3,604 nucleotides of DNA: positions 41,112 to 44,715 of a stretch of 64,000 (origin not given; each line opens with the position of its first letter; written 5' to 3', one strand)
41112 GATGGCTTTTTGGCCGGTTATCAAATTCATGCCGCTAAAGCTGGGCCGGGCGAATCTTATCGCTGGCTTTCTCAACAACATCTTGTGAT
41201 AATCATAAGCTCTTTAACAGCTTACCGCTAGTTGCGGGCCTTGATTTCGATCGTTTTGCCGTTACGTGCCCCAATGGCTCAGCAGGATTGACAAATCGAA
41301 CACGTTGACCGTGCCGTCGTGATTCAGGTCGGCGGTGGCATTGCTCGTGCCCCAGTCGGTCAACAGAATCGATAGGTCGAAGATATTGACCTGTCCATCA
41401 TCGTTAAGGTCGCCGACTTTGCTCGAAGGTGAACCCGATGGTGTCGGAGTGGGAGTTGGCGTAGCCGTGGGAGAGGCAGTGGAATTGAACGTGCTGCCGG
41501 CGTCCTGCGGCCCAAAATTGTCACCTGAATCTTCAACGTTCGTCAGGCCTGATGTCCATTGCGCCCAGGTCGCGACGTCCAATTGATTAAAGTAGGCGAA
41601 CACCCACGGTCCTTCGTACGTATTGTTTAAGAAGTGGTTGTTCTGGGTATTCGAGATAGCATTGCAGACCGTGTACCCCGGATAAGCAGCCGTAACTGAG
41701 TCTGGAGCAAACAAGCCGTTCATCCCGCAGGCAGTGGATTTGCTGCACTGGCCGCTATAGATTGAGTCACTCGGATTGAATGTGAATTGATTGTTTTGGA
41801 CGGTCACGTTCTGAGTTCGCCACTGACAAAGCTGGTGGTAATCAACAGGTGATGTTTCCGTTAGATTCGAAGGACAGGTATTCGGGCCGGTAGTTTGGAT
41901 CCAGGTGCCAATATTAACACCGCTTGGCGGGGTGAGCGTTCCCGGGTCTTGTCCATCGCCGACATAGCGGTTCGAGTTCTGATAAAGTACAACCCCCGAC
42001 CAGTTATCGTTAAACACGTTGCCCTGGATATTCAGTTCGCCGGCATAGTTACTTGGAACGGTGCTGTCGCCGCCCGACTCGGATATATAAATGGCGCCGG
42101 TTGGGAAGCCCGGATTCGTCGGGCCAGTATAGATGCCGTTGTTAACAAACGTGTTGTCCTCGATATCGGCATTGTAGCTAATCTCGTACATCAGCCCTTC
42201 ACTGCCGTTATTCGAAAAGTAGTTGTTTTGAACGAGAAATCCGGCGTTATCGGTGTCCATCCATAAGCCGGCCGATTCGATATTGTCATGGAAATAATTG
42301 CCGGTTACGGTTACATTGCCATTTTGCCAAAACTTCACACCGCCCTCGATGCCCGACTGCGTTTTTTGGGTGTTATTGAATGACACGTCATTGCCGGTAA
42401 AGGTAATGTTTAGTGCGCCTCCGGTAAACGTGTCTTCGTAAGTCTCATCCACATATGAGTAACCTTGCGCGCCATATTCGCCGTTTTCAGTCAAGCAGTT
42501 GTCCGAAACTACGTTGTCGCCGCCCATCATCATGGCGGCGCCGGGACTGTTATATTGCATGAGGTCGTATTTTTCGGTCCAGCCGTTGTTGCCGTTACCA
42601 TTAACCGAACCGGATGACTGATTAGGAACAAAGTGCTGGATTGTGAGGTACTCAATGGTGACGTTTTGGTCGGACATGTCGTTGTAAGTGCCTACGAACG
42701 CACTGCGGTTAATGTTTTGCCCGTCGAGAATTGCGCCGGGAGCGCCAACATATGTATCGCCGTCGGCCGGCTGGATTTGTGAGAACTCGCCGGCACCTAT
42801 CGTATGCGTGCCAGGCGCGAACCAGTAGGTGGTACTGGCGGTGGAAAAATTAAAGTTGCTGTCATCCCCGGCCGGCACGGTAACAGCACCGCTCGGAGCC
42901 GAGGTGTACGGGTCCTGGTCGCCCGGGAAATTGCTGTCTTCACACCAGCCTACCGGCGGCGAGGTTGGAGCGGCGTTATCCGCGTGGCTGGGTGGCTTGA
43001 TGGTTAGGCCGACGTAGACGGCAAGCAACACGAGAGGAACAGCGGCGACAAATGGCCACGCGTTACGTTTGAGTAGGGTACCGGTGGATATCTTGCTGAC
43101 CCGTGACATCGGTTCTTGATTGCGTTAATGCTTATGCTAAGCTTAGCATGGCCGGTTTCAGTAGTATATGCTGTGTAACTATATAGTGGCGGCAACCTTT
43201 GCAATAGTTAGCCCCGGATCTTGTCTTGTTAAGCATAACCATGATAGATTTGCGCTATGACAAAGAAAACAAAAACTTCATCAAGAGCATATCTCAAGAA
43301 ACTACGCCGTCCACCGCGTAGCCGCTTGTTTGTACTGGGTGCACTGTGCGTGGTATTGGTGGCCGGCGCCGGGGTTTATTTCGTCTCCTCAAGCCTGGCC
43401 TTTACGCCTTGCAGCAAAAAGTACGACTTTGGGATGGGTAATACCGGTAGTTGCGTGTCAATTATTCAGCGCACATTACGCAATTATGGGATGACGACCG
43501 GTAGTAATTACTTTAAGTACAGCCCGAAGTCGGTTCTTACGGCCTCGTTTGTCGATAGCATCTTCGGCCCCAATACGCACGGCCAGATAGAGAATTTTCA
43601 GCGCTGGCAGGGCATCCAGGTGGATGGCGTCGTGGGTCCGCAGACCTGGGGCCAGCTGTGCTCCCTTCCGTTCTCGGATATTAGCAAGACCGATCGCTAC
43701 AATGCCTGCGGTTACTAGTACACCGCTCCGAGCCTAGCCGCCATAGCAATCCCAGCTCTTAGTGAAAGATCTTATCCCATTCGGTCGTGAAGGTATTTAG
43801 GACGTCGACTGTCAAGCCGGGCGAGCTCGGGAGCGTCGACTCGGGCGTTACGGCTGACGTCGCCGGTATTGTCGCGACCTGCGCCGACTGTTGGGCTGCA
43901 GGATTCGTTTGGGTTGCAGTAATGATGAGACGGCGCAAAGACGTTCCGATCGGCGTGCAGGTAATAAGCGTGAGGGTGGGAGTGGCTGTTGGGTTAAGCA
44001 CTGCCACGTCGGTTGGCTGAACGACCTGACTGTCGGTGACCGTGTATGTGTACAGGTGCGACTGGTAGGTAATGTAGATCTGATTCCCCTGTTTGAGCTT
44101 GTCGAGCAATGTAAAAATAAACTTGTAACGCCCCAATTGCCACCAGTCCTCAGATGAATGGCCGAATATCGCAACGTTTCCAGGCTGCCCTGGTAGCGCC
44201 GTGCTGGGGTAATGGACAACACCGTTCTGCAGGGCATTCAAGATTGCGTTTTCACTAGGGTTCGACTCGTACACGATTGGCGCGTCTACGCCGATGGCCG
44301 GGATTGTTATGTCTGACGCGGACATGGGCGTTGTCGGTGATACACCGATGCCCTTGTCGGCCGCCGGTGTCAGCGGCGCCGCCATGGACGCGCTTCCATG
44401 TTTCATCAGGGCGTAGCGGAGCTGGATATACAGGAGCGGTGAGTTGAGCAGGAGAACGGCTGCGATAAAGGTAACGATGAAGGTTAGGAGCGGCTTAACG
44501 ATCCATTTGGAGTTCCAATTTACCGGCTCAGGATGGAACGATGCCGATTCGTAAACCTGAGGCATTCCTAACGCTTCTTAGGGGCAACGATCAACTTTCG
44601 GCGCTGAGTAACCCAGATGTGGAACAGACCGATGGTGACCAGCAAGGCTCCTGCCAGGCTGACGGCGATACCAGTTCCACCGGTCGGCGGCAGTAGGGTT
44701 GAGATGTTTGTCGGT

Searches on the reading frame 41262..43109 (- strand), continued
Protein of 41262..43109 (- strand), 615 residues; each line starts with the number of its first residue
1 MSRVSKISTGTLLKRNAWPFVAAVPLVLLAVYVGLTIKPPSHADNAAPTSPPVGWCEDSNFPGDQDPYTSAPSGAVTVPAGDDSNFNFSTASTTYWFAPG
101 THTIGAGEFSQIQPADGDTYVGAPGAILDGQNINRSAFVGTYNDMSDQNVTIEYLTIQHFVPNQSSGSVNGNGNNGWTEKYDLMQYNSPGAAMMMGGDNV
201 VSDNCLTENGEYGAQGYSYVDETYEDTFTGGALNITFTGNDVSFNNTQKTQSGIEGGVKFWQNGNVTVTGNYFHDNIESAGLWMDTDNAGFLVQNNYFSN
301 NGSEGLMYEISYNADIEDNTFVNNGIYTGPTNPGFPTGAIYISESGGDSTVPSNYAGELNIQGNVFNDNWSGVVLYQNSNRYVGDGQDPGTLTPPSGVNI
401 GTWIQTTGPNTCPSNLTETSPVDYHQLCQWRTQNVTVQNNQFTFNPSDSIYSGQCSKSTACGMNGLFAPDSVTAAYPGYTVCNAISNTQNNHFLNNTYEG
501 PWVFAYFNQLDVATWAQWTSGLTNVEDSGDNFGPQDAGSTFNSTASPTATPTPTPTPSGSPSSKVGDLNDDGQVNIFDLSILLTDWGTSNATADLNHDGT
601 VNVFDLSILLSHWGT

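Call 77: search_protein_families(library=pfam, proteins=[P0090, P0124, P0114, P0023], max_evalue=0.01)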
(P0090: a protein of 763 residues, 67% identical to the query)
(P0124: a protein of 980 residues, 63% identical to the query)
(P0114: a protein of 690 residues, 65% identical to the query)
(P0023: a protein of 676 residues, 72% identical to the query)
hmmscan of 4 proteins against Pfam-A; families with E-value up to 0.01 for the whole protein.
P0090 (763 aa): 7 families
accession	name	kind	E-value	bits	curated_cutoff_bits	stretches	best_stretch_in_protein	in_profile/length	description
PF13229.12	Beta_helix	-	1.2e-09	38.5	25.9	1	196-317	42-152/158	Right handed beta helix region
PF00404.24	Dockerin_1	-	1.9e-08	34.8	22.9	1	708-758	2-55/57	Dockerin type I domain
PF17957.7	Big_7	-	9.5e-08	33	24.1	1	623-687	9-70/70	Bacterial Ig domain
PF00041.27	fn3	-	7.8e-06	26.5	25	1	520-594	1-76/84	Fibronectin type III domain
PF19077.6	Big_13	-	0.0016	19.3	27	1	615-702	4-97/102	Bacterial Ig-like domain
PF18370.7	RGI_lyase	-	0.0021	18.8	27.8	1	533-594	17-77/86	Rhamnogalacturonan I lyases beta-sheet domain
PF05048.19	NosD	-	0.0029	17.5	23.6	1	208-293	44-124/212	Periplasmic copper-binding protein (NosD)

P0124 (980 aa): 5 families
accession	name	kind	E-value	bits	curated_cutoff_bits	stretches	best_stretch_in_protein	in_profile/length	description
PF00041.27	fn3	-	4.3e-22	78.6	25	3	741-819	2-81/84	Fibronectin type III domain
PF13229.12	Beta_helix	-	9.6e-12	45.3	25.9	1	222-345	53-156/158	Right handed beta helix region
PF17957.7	Big_7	-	9e-08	33.1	24.1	1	832-902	1-69/70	Bacterial Ig domain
PF05048.19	NosD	-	2.6e-05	24.2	23.6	1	224-315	47-126/212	Periplasmic copper-binding protein (NosD)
PF00404.24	Dockerin_1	-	3.3e-05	24.4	22.9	1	925-973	2-54/57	Dockerin type I domain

P0114 (690 aa): 2 families
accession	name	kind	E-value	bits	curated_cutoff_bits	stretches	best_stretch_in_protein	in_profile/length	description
PF13229.12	Beta_helix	-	1.2e-11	44.9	25.9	1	216-340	52-156/158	Right handed beta helix region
PF17957.7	Big_7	-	2.1e-05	25.5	24.1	1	543-613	1-69/70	Bacterial Ig domain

P0023 (676 aa): 4 families
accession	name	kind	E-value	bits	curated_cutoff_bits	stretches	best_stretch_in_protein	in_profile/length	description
PF13229.12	Beta_helix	-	1.4e-12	47.9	25.9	1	258-382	52-156/158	Right handed beta helix region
PF05048.19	NosD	-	5.5e-07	29.7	23.6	1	251-352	37-126/212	Periplasmic copper-binding protein (NosD)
PF00404.24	Dockerin_1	-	0.00069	20.2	22.9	1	625-670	2-52/57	Dockerin type I domain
PF05887.16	Trypan_PARP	-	0.0016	18.8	100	1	560-625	48-112/134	Procyclic acidic repetitive protein (PARP)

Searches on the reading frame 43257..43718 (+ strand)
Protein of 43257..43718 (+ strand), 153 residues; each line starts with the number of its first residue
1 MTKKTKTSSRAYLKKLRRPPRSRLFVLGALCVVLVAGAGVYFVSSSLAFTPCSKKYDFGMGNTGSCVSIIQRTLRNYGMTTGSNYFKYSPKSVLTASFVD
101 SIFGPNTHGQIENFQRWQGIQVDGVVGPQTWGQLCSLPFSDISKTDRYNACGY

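Call 3: search_protein_families(library=pfam, proteins=[window:43257-43718:+], max_evalue=1)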
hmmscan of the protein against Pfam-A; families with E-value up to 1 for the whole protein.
window:43257-43718:+ (153 aa): 3 families
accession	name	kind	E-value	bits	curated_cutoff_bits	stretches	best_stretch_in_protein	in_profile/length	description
PF01471.23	PG_binding_1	-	3e-12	47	23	1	67-134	5-57/57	Putative peptidoglycan binding domain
PF09374.15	PG_binding_3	-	0.0053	17.4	24.6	1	113-131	5-28/76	Predicted Peptidoglycan domain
PF20176.3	DUF6541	-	0.21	10.3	29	1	11-74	308-364/646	Family of unknown function (DUF6541)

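Call 4: search_protein_families(library=ncbifam, proteins=[window:43257-43718:+], max_evalue=1)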
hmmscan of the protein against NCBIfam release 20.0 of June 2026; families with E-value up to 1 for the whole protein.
window:43257-43718:+ (153 aa): 6 families
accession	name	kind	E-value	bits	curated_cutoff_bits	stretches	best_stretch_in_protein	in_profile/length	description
TIGR02869.1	spore_SleB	equivalog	2.7e-09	37.2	236.5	1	58-135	7-69/201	spore cortex-lytic enzyme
NF052335.1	PdgHdaseHSB129560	equivalog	3.7e-09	36.3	500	1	96-135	223-262/330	peptidoglycan hydrolase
NF052336.1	PdgHdaseHSB100310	equivalog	3.6e-08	33.1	500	1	97-135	209-247/316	peptidoglycan hydrolase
NF038080.1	PG_bind_siph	domain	0.007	16.6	55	1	112-135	49-75/76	peptidoglycan-binding protein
NF007891.0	PRK10594.1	equivalog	0.011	14.6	425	1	103-131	318-346/617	L,D-transpeptidase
NF041043.1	BPSS1780_fam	subfamily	0.1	11.8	90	1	3-43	68-108/247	BPSS1780 family membrane protein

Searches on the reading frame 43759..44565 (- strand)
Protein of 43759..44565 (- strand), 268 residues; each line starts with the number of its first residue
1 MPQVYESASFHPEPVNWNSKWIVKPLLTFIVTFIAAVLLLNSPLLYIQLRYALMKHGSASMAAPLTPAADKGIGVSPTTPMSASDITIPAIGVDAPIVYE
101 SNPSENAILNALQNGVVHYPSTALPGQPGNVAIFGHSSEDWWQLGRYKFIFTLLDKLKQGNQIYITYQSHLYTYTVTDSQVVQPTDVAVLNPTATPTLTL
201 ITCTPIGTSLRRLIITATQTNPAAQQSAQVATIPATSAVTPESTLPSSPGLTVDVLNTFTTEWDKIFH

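Call 3: search_protein_families(library=pfam, proteins=[window:43759-44565:-], max_evalue=1)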
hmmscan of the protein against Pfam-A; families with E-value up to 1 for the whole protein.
window:43759-44565:- (268 aa): 1 family
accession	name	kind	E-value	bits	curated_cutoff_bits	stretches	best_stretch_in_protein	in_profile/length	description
PF04203.18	Sortase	-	6.8e-30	103.8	26.6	1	86-218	1-123/125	Sortase domain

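Call 4: search_protein_families(library=ncbifam, proteins=[window:43759-44565:-], max_evalue=1)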
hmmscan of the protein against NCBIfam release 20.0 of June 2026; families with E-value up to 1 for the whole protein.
window:43759-44565:- (268 aa): 8 families
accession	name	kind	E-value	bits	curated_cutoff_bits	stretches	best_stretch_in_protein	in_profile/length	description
NF033745.1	class_C_sortase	subfamily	1.7e-20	73.7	160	1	83-218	93-219/220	class C sortase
NF033747.1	class_E_sortase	subfamily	3.6e-20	72.7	160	1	77-220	65-206/211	class E sortase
NF058671.1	sortase_SrtD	exception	2.8e-19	69.5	140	1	84-218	65-186/187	class D sortase, LPxTATN-specific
TIGR01076.1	sortase_fam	subfamily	3.1e-18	65.9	39.35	1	86-224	3-132/136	sortase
NF033746.1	class_D_sortase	subfamily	2.2e-17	63.1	165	1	84-220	11-134/135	class D sortase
NF033748.1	class_F_sortase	subfamily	2.9e-10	40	166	1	77-204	5-134/155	class F sortase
TIGR03784.1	marine_sortase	equivalog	1.3e-06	28.1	158.25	1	117-207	79-160/174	class GN sortase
NF011593.0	PRK15018.1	equivalog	0.11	12.2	501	1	125-189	29-93/245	1-acylglycerol-3-phosphate O-acyltransferase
